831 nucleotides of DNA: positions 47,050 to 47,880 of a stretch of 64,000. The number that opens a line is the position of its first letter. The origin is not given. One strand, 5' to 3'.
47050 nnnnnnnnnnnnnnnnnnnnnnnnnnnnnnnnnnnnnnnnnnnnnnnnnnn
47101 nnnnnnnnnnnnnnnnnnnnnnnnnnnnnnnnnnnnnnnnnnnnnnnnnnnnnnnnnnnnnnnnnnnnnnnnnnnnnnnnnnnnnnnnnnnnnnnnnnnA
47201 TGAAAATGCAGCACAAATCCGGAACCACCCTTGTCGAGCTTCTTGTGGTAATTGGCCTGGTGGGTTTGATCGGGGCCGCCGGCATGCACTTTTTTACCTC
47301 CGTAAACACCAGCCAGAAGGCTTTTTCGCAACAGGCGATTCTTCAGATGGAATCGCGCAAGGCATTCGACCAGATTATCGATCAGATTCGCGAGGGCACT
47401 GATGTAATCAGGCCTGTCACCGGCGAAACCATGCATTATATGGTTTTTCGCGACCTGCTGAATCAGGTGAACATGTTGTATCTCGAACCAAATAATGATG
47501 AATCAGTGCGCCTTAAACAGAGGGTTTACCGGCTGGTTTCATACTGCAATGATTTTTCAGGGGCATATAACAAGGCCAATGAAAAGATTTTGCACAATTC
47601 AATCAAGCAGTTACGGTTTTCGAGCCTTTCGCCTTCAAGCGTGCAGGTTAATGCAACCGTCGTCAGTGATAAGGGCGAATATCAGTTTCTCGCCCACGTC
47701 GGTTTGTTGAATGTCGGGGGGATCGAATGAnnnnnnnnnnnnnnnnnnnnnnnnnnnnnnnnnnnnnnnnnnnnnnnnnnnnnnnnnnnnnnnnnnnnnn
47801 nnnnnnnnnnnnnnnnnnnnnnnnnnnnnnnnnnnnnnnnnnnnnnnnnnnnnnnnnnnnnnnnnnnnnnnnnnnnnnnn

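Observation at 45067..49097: Orphan four-gene pilin-like operon (FecR-domain lipoprotein + 474-aa PilX/GspK-like + two prepilin-type proteins) with no assembly machinery nearby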

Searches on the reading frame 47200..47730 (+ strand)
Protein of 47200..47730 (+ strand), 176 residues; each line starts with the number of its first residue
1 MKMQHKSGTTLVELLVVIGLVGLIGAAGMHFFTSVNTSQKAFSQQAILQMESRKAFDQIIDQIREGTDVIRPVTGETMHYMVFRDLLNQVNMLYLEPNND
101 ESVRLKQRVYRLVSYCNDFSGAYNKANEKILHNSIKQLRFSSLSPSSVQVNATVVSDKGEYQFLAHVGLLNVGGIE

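Call 3: search_protein_families(library=pfam, proteins=[window:47200-47730:+], max_evalue=1)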
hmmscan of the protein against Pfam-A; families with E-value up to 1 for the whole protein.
window:47200-47730:+ (176 aa): 5 families
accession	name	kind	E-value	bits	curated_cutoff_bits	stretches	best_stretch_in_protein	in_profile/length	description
PF07963.17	N_methyl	-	0.0035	17.3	21.2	1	4-27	2-25/27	Prokaryotic N-terminal methylation motif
PF02203.21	TarH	-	0.036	14.4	25.2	1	14-61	12-59/177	Tar ligand binding domain homologue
PF17370.7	DUF5392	-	0.11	13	25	1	13-63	57-107/139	Family of unknown function (DUF5392)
PF02507.20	PSI_PsaF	-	0.15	12.4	27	0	6-49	98-141/172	Photosystem I reaction centre subunit III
PF20993.2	CENPH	-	0.21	12.1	27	1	76-108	7-39/175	CENPH protein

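Call 4: search_protein_families(library=ncbifam, proteins=[window:47200-47730:+], max_evalue=1)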
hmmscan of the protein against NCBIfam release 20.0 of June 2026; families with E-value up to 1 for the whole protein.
window:47200-47730:+ (176 aa): 9 families
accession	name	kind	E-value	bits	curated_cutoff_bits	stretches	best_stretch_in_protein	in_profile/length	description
NF007800.0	PRK10506.1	equivalog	0.00061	19.7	158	1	2-41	4-43/163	prepilin peptidase-dependent protein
TIGR01708.2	typeII_sec_gspH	equivalog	0.0081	16.2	80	1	7-49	2-44/169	type II secretion system minor pseudopilin GspH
NF007862.0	PRK10574.1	equivalog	0.019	15.1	138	1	3-32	1-30/145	prepilin peptidase-dependent pilin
TIGR01711.1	gspJ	equivalog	0.039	13.8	64.85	1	8-58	2-52/192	type II secretion system minor pseudopilin GspJ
TIGR02532.1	IV_pilin_GFxxxE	domain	0.04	13.8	16.3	1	10-28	5-23/24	prepilin-type N-terminal cleavage/methylation domain-containing protein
TIGR01710.1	typeII_sec_gspG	equivalog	0.073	13.1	88.85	1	8-52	2-44/134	type II secretion system major pseudopilin GspG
TIGR02596.1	TIGR02596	subfamily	0.073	13.1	70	1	10-52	2-44/196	Verru_Chthon cassette protein D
TIGR00465.1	ilvC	equivalog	0.12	11.3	226.15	1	10-69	214-273/314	ketol-acid reductoisomerase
NF040983.1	BimA_second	exception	0.2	10.5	600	1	42-79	48-86/381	trimeric autotransporter actin-nucleating factor BimA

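Call 21: find_homologous_proteins(query=window:47200-47730:+, max_evalue=0.001)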
Query window:47200-47730:+ (176 aa): 29 proteins with E <= 0.001 among 78 candidates.
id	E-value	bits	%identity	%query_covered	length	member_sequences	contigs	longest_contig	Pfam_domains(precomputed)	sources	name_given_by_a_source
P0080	3.1e-106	370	98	100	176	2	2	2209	-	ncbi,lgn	-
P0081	7.3e-96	337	91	97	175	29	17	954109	-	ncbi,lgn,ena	-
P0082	2.8e-92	325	87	98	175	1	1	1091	-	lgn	-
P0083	3.3e-92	325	84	100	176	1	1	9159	-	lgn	-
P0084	8.2e-91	320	85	100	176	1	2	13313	-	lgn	-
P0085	1.3e-70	254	67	97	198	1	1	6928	-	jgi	-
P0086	1.9e-67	244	65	95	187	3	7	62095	-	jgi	jgi:prepilin-type N-terminal cleavage/methylation domain-containing protein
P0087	2.1e-67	244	63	98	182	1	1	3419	-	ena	-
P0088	2.6e-67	244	65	95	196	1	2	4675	-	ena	-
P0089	3.4e-67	243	63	100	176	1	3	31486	-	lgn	-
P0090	5.0e-67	243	64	99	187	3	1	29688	-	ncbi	-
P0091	5.0e-67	243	62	100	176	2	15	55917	-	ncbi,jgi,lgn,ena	-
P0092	2.6e-66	240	61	100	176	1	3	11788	-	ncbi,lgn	-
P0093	9.1e-66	239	61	100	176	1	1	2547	-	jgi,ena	-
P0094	2.3e-65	237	63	100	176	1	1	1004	-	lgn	-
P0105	7.7e-52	193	53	99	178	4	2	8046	PF07963.18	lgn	-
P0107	2.0e-48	182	49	98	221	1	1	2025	PF07963.18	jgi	-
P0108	1.0e-28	118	49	70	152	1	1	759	PF07963.18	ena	-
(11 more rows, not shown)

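Call 25: search_solved_structures(query=A2, max_evalue=10)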
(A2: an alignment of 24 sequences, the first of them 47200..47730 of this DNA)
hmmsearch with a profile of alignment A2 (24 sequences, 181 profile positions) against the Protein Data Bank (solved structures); distinct sequences matched with E-value up to 10: 8.
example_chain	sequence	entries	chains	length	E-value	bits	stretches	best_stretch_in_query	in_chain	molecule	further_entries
7tgg_A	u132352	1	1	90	0.0025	21.2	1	6-41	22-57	Geopilin domain 1 protein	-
9egp_A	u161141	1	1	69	0.0027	21.1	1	7-47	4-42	Geopilin domain 1 protein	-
9laa_A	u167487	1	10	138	0.025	17.9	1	6-39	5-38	Type IV pilin protein PilA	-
8pfb_G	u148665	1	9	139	0.25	14.7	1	14-51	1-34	Type IV pilin PilE1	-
2m7g_A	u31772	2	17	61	0.32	14.3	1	14-42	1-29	Geopilin domain 1 protein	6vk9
9lab_B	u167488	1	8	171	0.76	13.1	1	9-37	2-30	MSHA major pilin subunit MshA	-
6gv9_A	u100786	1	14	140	2.3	11.5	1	14-38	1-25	Prepilin peptidase-dependent protein D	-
8tj2_C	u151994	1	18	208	2.5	11.4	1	14-53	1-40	Type IV major pilin protein PilA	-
